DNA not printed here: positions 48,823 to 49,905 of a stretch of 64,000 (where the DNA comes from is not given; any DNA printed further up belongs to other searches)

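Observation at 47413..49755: Translationally coupled operon: divergent Lgt paralog + Cys-rich radical SAM enzyme + 65-aa membrane peptide, a candidate uncharacterised lipid or lipoprotein modification system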

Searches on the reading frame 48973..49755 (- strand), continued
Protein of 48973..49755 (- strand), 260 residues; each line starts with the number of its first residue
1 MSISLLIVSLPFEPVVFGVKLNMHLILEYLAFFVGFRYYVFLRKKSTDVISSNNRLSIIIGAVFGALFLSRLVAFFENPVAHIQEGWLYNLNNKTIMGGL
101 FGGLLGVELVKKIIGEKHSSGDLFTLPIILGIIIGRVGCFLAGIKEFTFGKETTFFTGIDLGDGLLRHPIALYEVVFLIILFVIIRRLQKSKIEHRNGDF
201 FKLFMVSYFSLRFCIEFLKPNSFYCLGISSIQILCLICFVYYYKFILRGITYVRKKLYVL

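Call 65: fold_search(model_id=the predicted structure, library=pdb)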
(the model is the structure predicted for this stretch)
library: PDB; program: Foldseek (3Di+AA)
matches with E <= 10: 201; with E <= 0.001: 1
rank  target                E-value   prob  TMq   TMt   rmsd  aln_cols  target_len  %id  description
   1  5azb                  5.5e-06  1.00  0.55  0.51   6.4       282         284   17  Crystal structure of Escherichia coli Lgt in complex with phosphatidylglycerol and the inhibitor palmitic acid (released 2016-01-27)
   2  9r07                  2.1e-01  0.12  0.16  0.09  16.6       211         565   16  Cryo-EM structure of rat SLCO2A1 bound to zafirlukast. (released 2026-02-11)
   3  8dkw_P                2.6e-01  0.35  0.28  0.24  15.1       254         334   14  Cryo-EM structure of cystinosin N288K mutant in a cytosol-open state at pH5.0 (released 2022-09-21)
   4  8dke_P                7.3e-01  0.16  0.27  0.22  15.1       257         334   12  Cryo-EM structure of cystinosin in a cytosol-open state (released 2022-09-21)
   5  8iq4_R                7.3e-01  0.06  0.14  0.14  18.9       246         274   11  Cryo-EM structure of Carboprost-bound prostaglandin-F2-alpha receptor-miniGq-Nb35 complex (released 2024-01-31)
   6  8kgi_A                7.7e-01  0.06  0.15  0.11  18.7       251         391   15  Molecular mechanism of prostaglandin transporter SLCO2A1 (released 2024-08-21)
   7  7jr7_B                7.7e-01  0.05  0.15  0.09  17.9       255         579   10  Cryo-EM structure of ABCG5/G8 in complex with Fab 2E10 and 11F4 (released 2021-04-07)
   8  4rak_A                9.0e-01  0.05  0.15  0.16  17.0       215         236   12  Crystal structure of nuclear receptor subfamily 1, group h, member 2 (lxrb) complexed with partial agonist (released 2014-12-31)
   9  8i38_A                9.0e-01  0.04  0.13  0.09  16.6       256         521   10  Cryo-EM structure of abscisic acid transporter AtABCG25 in inward conformation (released 2023-09-13)
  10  3snx_A                1.1e+00  0.10  0.18  0.12  14.7       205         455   11  Crystal structure of a PUTATIVE SUSD-LIKE CARBOHYDRATE BINDING PROTEIN (BT_1439) from BACTEROIDES THETAIOTAOMICRON VPI (released 2011-07-20)
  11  8eop_A                1.3e+00  0.07  0.17  0.05  16.8       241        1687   10  Cryo-EM Structure of Nanodisc reconstituted human ABCA7 EQ mutant in ATP bound closed state (released 2022-12-21)
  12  6ggg_A                1.3e+00  0.05  0.14  0.15  20.1       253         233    8  Mineralocorticoid receptor in complex with (s)-13 (released 2019-01-09)
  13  8jlc_A                1.3e+00  0.04  0.15  0.08  21.8       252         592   13  Cryo-EM structure of SV2A in complex with BoNT/A2 Hc and levetiracetam (released 2024-05-01)
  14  9ijd_R                1.4e+00  0.10  0.21  0.21  14.8       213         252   11  Carazolol-activated human beta3 adrenergic receptor (released 2024-08-21)
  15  4zjr_D                1.5e+00  0.06  0.19  0.21  18.5       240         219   12  RORgamma in complex with inverse agonist 48 (released 2015-06-17)
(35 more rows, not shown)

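Call 68: find_encoding_contigs(protein=P0127, flank=7000, max_places=1)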
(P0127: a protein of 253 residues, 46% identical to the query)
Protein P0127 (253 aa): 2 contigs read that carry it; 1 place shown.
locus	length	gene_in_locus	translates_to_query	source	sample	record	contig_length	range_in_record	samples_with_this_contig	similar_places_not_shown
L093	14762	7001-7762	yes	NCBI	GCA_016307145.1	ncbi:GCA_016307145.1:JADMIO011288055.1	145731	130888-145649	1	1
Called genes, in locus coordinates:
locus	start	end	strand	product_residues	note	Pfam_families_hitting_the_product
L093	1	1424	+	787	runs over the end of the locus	-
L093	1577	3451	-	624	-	PF00041:fn3 (weak), PF18962:Por_Secre_tail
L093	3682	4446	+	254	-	-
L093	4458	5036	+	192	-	-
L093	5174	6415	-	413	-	PF00696:AA_kinase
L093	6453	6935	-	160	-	-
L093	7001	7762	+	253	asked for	PF01790:LGT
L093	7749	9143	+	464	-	PF23545:Zn_ribbon_HMPTM, PF04055:Radical_SAM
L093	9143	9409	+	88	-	-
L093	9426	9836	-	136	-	PF00583:Acetyltransf_1, PF13673:Acetyltransf_10, PF13508:Acetyltransf_7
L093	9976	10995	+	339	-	PF00316:FBPase, PF18913:FBPase_C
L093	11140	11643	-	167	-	PF00075:RNase_H, PF13456:RVT_3 (weak)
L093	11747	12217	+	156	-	-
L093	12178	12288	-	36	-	-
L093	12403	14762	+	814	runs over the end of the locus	?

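Call 69: find_encoding_contigs(protein=P0161, flank=7000, max_places=1)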
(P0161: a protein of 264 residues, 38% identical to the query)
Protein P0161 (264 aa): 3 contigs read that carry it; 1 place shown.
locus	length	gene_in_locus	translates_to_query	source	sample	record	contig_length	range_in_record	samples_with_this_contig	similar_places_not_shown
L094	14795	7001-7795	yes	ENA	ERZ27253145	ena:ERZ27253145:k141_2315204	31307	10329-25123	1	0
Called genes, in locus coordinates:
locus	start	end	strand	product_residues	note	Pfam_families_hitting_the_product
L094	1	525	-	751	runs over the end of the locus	-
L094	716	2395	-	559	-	PF02225:PA (faint), PF04389:Peptidase_M28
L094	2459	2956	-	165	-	PF00578:AhpC-TSA, PF08534:Redoxin, PF13905:Thioredoxin_8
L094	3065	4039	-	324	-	PF00730:HhH-GPD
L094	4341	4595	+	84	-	-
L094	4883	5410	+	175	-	PF03330:DPBB_1, PF05036:SPOR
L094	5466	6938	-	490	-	PF00232:Glyco_hydro_1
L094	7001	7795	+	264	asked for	PF01790:LGT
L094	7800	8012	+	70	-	-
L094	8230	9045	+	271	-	-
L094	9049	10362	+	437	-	PF23545:Zn_ribbon_HMPTM, PF13353:Fer4_12 (faint), PF04055:Radical_SAM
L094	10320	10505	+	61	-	-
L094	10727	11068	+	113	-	PF11969:DcpS_C, PF01230:HIT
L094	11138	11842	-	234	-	-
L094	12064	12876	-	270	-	-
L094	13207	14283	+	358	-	PF04338:DUF481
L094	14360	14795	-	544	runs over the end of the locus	PF05170:AsmA, PF05359:DUF748, PF13116:YhdP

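Call 70: find_encoding_contigs(protein=P0145, flank=7000, max_places=1)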
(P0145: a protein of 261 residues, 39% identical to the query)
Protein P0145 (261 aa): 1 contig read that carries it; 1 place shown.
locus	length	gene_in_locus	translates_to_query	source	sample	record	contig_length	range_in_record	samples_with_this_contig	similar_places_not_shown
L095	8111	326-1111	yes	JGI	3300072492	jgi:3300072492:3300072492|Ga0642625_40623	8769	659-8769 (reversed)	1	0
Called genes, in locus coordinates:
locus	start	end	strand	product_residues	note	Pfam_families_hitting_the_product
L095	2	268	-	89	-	?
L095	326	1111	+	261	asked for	PF01790:LGT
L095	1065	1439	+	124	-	-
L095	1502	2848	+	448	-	PF23545:Zn_ribbon_HMPTM, PF04055:Radical_SAM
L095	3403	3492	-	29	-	-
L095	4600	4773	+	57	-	-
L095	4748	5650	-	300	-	PF05496:RuvB_N, PF06068:TIP49 (faint), PF01078:Mg_chelatase (faint), PF13191:AAA_16 (faint), PF00004:AAA, PF07728:AAA_5 (weak), PF17864:AAA_lid_4, PF05491:WHD_RuvB (weak)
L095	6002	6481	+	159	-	-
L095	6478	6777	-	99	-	PF00437:T2SSE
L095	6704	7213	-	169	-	PF00437:T2SSE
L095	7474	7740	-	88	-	PF00437:T2SSE (weak)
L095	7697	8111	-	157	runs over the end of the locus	PF05157:MshEN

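Call 80: find_homologous_proteins(query=L086:8782-10200:+, max_evalue=1e-20)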
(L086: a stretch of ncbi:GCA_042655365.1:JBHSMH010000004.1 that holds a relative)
Query L086:8782-10200:+ (473 aa): 8000 proteins with E <= 1e-20 among 8000 candidates; the best 120 are listed.
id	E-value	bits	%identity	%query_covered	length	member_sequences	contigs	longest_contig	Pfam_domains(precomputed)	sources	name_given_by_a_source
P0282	0.0e+0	1089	100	100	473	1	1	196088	PF23545.2,PF04055.28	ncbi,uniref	ncbi:radical SAM protein [Cohnella suwonensis]|uniref:Radical SAM protein n=1 Tax=Cohnella suwonensi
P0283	1.2e-288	976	90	96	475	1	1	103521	PF23545.2,PF04055.28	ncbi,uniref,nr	ncbi:radical SAM protein [Cohnella sp. CFH 77786]|uniref:radical SAM protein n=1 Tax=Cohnella sp. CF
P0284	5.8e-278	940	86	98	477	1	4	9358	PF23545.2,PF04055.28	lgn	-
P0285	1.3e-277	939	85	98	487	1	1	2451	PF23545.2,PF04055.28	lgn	-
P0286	8.6e-255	864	78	98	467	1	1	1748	PF23545.2,PF04055.28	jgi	-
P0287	2.3e-253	859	76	99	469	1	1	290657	PF23545.2,PF04055.28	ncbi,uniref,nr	ncbi:radical SAM protein [Paenibacillus flagellatus]|uniref:Radical SAM protein n=1 Tax=Paenibacillu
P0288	1.3e-251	853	77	99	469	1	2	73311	PF23545.2,PF04055.28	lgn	-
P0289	1.9e-251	853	76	100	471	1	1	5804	PF23545.2,PF04055.28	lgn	-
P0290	9.3e-251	851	75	99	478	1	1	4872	PF23545.2,PF04055.28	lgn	-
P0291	2.0e-249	846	76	98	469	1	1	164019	PF23545.2,PF04055.28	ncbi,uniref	ncbi:radical SAM protein [Paenibacillus chartarius]|uniref:Radical SAM protein n=1 Tax=Paenibacillus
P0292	2.1e-249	846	75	98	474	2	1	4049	PF23545.2,PF04055.28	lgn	-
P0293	6.0e-248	841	76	99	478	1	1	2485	PF23545.2,PF04055.28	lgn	-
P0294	1.5e-246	837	74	100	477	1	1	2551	PF23545.2,PF04055.28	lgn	-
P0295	2.2e-246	836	74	100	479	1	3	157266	PF23545.2,PF04055.28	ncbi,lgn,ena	-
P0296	5.3e-245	832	75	99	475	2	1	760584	PF23545.2,PF04055.28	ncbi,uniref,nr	ncbi:radical SAM protein [Paenibacillus antri]|uniref:Radical SAM protein n=1 Tax=Paenibacillus antr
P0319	9.2e-242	821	73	100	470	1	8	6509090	PF23545.2,PF04055.28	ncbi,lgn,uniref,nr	ncbi:radical SAM protein [Paenibacillus chitinolyticus]|uniref:Radical SAM protein n=2 Tax=Paenibaci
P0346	2.4e-239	813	74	98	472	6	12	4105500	PF23545.2,PF04055.28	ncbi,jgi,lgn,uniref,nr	ncbi:putative radical SAM superfamily Fe-S cluster-containing enzyme [Brevibacillus aydinogluensis]|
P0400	1.1e-234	798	71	98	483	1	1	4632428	PF23545.2,PF04055.28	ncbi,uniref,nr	ncbi:radical SAM protein [Alicyclobacillus dauci]|uniref:Radical SAM protein n=1 Tax=Alicyclobacillu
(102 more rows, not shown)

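Call 81: find_encoding_contigs(protein=P0400, flank=6000, max_places=1)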
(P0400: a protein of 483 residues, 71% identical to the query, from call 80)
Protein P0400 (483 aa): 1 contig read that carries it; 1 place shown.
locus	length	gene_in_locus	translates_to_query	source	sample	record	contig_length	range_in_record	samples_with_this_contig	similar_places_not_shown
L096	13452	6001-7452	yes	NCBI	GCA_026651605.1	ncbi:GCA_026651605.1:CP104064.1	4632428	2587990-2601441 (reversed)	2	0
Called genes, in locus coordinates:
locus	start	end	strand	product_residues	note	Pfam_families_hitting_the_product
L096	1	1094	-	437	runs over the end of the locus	PF00909:Ammonium_transp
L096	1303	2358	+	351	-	PF00174:Oxidored_molyb, PF03404:Mo-co_dimer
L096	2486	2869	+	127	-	-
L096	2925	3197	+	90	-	-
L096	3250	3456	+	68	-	-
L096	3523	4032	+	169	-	PF00011:HSP20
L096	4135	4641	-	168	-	-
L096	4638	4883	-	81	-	-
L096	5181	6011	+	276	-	PF01790:LGT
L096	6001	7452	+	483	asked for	PF23545:Zn_ribbon_HMPTM, PF04055:Radical_SAM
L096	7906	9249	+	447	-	PF01547:SBP_bac_1, PF13416:SBP_bac_8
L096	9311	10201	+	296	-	PF00528:BPD_transp_1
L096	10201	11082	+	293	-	PF00528:BPD_transp_1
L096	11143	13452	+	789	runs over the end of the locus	PF00933:Glyco_hydro_3, PF01915:Glyco_hydro_3_C, PF14310:Fn3-like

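Call 82: find_encoding_contigs(protein=P0346, flank=6000, max_places=1)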
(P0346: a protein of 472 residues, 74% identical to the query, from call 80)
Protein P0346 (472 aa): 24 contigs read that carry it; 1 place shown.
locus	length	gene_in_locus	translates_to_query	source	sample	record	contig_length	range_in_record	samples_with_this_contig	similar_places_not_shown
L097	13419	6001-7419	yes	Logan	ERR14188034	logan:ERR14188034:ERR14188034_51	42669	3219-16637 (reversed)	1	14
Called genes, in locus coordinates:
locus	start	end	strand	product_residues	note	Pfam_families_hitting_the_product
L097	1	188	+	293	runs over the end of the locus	PF01882:DUF58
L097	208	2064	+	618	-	PF07584:BatA, PF13519:VWA_2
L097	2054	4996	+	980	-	PF05762:VWA_CoxE (faint), PF00092:VWA, PF13519:VWA_2, PF00092:VWA, PF13519:VWA_2, PF13768:VWA_3, PF07090:GATase1_like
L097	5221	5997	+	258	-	PF01790:LGT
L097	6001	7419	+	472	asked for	PF23545:Zn_ribbon_HMPTM, PF04055:Radical_SAM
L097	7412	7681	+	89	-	-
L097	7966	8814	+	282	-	PF01734:Patatin, PF19890:DUF6363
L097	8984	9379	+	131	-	PF10779:XhlA (faint)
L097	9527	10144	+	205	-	PF13623:SurA_N_2 (faint), PF09312:SurA_N (weak), PF13624:SurA_N_3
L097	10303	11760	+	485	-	PF06609:TRI12, PF07690:MFS_1, PF00083:Sugar_tr, PF07690:MFS_1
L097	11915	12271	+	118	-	-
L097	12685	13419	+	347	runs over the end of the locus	PF02790:COX2_TM, PF00116:COX2, PF13442:Cytochrome_CBB3, PF00034:Cytochrom_C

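Call 83: find_encoding_contigs(protein=P0319, flank=6000, max_places=1)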
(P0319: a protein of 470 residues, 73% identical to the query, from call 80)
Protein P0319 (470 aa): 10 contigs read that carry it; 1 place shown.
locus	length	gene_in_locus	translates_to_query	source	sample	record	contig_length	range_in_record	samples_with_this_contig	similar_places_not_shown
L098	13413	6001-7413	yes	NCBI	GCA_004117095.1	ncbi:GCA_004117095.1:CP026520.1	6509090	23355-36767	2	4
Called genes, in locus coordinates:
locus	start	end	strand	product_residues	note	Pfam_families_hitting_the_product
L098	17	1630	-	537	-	PF01087:GalP_UDP_transf, PF02744:GalP_UDP_tr_C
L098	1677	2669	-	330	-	PF01073:3Beta_HSD, PF01370:Epimerase, PF02719:Polysacc_synt_2, PF04321:RmlD_sub_bind, PF07993:NAD_binding_4 (faint), PF13460:NAD_binding_10, PF16363:GDP_Man_Dehyd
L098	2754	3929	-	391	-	PF10509:GalKase_gal_bdg, PF00288:GHMP_kinases_N, PF08544:GHMP_kinases_C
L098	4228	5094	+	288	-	PF02311:AraC_binding, PF00165:HTH_AraC, PF12833:HTH_18, PF00165:HTH_AraC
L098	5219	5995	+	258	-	PF01790:LGT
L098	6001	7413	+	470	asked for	PF23545:Zn_ribbon_HMPTM, PF04055:Radical_SAM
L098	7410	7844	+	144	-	-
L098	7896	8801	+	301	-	-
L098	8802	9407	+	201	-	-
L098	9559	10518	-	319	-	PF02653:BPD_transp_2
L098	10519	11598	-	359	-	PF02653:BPD_transp_2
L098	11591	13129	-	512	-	PF00005:ABC_tran, PF13304:AAA_21 (faint), PF00005:ABC_tran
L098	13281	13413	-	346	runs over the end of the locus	PF02608:Bmp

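Call 100: search_protein_families(library=ncbifam, proteins=[L098:5219-5992:+, L098:6001-7410:+], max_evalue=1e-10)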
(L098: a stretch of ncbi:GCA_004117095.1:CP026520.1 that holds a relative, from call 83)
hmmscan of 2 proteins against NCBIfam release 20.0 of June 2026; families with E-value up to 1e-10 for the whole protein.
L098:5219-5992:+ (258 aa): 2 families
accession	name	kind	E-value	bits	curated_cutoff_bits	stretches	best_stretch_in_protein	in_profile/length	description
NF000778.0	PRK00052.3-4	equivalog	1.8e-12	47.5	334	1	8-219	7-216/252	prolipoprotein diacylglyceryl transferase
TIGR00544.1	lgt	equivalog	1.5e-11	44.2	118.9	1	17-219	25-237/280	prolipoprotein diacylglyceryl transferase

L098:6001-7410:+ (470 aa): 10 families
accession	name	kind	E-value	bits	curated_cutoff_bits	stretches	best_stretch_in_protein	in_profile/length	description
NF045646.2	rSAM_Se_TrsS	equivalog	2.3e-99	332.9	490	1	14-455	3-437/441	radical SAM (seleno)protein TrsS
NF045702.1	rSAM_GDGT_ether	equivalog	1.1e-88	298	450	2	14-322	2-312/486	tetraether lipid synthase Tes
NF045703.1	rSAM_Tes_intein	exception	6e-44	150.1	1700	2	128-321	625-816/1040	tetraether lipid synthase Tes, intein-containing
TIGR02666.1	moaA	equivalog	2.2e-15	56.5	284.05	1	103-282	15-198/336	GTP 3',8-cyclase MoaA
TIGR04317.1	W_rSAM_matur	equivalog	2.7e-14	53.1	380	1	101-241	7-141/349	tungsten cofactor oxidoreductase radical SAM maturase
NF038283.1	viperin_w_prok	equivalog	3.9e-13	49.2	180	1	104-219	8-124/281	viperin family antiviral radical SAM protein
NF001199.0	PRK00164.2-1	equivalog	1.6e-12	47.2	231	1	102-271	16-181/308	GTP 3',8-cyclase MoaA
NF050035.1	rSAM_WgK_link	exception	1.8e-12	46.9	650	1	95-263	6-166/367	radical SAM/SPASM peptide maturase WgkB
TIGR03962.1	mycofact_rSAM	equivalog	4.6e-12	45.8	265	1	97-247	12-158/339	mycofactocin radical SAM maturase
TIGR02668.1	moaA_archaeal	equivalog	8.3e-11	41.4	325.25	0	102-267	14-175/303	GTP 3',8-cyclase MoaA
